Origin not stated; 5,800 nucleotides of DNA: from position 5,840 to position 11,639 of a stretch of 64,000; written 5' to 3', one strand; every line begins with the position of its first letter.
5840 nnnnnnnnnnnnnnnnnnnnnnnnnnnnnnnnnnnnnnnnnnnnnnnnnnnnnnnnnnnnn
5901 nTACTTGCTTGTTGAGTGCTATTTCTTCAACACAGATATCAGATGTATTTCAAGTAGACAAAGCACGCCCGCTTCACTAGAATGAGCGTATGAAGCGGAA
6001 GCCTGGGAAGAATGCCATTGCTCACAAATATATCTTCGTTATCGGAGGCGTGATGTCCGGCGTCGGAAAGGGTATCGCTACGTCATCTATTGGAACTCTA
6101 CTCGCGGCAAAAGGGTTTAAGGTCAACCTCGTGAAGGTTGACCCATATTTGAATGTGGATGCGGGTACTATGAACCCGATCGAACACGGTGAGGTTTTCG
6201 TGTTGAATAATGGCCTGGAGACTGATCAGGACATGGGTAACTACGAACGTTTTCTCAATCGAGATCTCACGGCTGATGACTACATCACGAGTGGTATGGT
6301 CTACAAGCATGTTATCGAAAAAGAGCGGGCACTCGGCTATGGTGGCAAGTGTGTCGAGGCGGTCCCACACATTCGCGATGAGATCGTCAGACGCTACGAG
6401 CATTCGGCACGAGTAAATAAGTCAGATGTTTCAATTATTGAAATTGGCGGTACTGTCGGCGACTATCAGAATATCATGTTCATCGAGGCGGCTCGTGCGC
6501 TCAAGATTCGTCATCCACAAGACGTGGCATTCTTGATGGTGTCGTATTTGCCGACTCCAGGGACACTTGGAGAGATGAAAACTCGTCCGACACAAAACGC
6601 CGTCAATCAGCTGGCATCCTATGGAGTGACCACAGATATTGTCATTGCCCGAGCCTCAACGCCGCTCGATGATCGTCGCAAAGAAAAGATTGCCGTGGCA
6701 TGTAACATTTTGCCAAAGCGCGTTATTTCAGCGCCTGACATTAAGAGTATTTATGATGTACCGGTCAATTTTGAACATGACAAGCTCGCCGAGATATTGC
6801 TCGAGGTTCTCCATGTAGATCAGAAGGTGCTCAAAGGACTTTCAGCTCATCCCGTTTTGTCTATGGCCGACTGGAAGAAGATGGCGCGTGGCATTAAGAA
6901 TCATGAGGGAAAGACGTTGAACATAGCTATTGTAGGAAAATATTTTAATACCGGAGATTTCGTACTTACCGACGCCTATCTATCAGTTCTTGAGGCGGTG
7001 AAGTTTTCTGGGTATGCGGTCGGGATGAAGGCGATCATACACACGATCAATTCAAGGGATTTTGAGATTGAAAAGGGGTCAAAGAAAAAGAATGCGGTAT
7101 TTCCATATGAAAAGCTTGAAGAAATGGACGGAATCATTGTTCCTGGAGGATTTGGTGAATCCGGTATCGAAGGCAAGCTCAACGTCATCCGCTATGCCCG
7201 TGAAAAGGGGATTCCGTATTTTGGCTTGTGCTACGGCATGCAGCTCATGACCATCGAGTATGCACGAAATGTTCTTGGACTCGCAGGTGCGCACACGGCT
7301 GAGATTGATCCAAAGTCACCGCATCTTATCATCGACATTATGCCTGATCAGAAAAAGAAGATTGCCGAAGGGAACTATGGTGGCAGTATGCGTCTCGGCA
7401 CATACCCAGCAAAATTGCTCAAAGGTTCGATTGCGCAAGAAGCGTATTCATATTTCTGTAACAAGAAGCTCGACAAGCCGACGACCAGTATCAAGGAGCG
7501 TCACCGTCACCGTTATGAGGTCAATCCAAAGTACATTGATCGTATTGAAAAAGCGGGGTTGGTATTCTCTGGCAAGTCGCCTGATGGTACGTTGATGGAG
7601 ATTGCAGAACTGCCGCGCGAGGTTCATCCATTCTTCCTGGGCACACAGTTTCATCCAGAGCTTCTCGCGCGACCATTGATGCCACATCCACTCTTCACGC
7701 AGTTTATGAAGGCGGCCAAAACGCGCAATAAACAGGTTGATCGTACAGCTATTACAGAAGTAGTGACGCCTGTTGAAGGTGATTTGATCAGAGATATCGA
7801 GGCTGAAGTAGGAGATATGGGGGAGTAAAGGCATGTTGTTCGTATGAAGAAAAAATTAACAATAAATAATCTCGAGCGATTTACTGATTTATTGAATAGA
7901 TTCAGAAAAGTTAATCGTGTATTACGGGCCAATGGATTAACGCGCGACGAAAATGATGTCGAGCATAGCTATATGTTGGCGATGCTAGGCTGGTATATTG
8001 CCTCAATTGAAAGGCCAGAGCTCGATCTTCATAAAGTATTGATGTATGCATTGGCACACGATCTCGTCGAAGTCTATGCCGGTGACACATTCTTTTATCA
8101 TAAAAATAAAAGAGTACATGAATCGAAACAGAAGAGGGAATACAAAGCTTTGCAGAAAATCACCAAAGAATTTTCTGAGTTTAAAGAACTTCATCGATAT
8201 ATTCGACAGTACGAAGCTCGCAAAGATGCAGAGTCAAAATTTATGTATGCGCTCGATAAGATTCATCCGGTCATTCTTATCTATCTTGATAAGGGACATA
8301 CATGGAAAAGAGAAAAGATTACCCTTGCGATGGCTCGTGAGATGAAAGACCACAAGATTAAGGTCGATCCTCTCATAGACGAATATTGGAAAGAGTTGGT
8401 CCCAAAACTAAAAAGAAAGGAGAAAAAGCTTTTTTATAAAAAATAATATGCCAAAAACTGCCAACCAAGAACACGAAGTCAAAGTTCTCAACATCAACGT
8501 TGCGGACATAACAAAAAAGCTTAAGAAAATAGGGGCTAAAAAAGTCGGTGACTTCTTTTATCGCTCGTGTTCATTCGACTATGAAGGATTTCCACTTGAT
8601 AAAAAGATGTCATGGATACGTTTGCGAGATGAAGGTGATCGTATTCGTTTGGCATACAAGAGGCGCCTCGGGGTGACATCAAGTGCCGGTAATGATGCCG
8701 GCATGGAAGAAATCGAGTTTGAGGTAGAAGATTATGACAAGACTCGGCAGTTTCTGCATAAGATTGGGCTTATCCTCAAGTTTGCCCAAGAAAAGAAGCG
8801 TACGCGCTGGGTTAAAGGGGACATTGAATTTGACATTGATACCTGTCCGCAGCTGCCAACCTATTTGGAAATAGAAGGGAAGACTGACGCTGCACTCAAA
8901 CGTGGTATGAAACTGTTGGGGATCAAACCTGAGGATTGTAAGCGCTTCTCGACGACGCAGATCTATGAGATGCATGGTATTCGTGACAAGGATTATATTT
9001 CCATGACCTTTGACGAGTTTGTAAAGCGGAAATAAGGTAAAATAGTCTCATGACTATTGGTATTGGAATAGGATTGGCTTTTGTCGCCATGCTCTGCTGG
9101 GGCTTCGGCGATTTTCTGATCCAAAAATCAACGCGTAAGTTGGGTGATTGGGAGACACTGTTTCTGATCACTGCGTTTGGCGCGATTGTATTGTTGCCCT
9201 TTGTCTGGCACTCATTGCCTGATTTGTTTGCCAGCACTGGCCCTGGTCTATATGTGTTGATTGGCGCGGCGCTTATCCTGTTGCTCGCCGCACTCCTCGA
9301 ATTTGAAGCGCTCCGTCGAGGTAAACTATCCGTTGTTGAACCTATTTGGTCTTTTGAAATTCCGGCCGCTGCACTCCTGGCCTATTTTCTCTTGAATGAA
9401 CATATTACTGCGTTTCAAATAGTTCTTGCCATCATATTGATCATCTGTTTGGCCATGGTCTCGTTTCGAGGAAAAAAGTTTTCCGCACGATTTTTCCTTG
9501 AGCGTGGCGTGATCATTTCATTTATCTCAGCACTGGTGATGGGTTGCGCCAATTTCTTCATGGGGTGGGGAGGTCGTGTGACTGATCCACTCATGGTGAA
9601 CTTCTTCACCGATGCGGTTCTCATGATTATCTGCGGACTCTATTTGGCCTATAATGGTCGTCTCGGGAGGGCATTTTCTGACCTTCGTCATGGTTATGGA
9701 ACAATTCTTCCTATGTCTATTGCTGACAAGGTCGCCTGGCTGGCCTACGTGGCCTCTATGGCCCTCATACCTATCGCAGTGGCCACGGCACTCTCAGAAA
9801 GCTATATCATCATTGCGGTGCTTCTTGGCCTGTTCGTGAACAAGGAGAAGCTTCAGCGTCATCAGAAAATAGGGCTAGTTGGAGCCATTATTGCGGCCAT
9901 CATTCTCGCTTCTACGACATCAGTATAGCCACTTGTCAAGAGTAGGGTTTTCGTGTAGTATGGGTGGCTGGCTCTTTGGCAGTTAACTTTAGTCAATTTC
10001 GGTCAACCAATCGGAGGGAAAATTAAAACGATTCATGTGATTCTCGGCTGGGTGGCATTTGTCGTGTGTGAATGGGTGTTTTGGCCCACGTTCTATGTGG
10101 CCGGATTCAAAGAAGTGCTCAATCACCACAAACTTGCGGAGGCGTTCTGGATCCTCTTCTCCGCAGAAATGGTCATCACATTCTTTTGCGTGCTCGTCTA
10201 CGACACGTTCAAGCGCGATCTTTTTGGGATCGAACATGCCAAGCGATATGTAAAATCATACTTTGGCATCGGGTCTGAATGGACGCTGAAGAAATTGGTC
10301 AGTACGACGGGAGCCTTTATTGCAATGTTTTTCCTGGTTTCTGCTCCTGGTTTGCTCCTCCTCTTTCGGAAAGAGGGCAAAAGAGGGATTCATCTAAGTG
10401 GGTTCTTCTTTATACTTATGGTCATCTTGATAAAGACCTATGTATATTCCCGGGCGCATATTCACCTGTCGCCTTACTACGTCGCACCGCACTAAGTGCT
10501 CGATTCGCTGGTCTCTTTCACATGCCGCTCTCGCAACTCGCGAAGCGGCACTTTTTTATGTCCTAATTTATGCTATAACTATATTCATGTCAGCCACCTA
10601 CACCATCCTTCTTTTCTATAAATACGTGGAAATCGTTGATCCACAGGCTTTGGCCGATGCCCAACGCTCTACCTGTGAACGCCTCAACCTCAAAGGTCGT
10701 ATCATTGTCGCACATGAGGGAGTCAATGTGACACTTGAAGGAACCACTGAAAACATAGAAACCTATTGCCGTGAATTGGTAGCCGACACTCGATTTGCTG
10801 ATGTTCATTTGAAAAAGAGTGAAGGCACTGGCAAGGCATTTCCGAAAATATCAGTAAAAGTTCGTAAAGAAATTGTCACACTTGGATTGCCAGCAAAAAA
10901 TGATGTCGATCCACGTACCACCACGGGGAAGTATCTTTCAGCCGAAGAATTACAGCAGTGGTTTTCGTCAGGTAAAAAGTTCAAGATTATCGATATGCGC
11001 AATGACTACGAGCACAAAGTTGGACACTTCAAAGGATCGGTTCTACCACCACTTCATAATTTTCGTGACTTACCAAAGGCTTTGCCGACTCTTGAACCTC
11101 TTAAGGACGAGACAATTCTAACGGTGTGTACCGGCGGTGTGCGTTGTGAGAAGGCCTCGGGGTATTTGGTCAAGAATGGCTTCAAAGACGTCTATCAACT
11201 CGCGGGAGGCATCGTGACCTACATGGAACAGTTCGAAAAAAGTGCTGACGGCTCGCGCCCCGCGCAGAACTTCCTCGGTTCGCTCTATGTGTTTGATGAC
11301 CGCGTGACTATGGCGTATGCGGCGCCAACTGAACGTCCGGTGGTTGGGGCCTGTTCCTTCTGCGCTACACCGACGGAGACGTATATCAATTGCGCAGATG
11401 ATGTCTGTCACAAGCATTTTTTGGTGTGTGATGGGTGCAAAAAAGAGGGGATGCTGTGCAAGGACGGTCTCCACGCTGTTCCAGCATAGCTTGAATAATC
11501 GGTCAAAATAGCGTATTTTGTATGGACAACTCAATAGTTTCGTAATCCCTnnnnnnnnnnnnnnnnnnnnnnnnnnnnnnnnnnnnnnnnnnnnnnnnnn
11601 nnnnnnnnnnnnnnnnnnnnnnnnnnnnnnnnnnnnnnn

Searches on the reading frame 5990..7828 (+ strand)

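Call 8: search_protein_families(library=pfam, proteins=[window:5990-7828:+], max_evalue=0.001)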
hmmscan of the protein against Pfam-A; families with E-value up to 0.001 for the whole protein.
window:5990-7828:+ (612 aa): 5 families
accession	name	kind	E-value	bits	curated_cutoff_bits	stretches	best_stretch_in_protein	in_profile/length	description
PF06418.20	CTP_synth_N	-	2.8e-99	332.2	26.1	1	13-275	1-264/265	CTP synthase N-terminus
PF00117.34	GATase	-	3.2e-35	122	22.8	1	325-574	1-189/190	Glutamine amidotransferase class-I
PF07722.19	Peptidase_C26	-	1.2e-05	25.6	20.5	0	397-423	95-121/219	Peptidase C26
PF01656.29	CbiA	-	1.2e-05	25.6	25.4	1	18-158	3-54/125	CobQ/CobB/MinD/ParA nucleotide binding domain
PF01174.25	SNO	-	0.00089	19.6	27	0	359-423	14-84/188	SNO glutamine amidotransferase family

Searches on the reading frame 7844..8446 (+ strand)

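Call 8: search_protein_families(library=pfam, proteins=[window:7844-8446:+], max_evalue=0.001)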
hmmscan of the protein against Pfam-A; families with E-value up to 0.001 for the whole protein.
window:7844-8446:+ (200 aa): 3 families
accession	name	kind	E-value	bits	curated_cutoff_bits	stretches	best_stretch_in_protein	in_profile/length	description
PF13023.12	HD_3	-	2e-28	99.8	22.5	1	18-172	2-157/165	HD domain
PF12917.13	YfbR-like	-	8e-12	45.7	25.9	1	13-141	2-136/182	5'-deoxynucleotidase YfbR-like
PF01966.28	HD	-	1.2e-06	29.2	22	1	40-141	3-114/116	HD domain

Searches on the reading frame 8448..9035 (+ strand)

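Call 8: search_protein_families(library=pfam, proteins=[window:8448-9035:+], max_evalue=0.001)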
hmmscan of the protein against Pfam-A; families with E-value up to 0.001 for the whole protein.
window:8448-9035:+ (195 aa): 1 family
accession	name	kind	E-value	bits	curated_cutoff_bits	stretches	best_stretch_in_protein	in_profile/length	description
PF01928.26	CYTH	-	1.8e-12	47.9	23.2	1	6-148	1-149/179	CYTH domain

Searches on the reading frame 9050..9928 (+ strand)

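Call 8: search_protein_families(library=pfam, proteins=[window:9050-9928:+], max_evalue=0.001)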
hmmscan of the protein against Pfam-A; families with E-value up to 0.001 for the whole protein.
window:9050-9928:+ (292 aa): 2 families
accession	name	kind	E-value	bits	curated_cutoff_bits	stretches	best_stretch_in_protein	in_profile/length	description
PF00892.27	EamA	-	5.1e-25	88.8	28.2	2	5-138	2-134/135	EamA-like transporter family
PF06800.18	Sugar_transport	-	1.1e-06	28.7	26.3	1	9-290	2-277/280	Sugar transport protein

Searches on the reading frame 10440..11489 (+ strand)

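Call 8: search_protein_families(library=pfam, proteins=[window:10440-11489:+], max_evalue=0.001)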
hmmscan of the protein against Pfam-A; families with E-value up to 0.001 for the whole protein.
window:10440-11489:+ (349 aa): 3 families
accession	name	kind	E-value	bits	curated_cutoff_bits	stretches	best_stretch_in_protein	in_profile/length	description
PF17773.7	UPF0176_N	-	1.9e-27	95.9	26.2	1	54-145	1-92/92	UPF0176 acylphosphatase like domain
PF12368.13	Rhodanese_C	-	5.2e-17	62.4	26.9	1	280-338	2-58/66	Rhodanase C-terminal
PF00581.25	Rhodanese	-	3e-12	47.3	22.2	1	167-262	1-100/102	Rhodanese-like domain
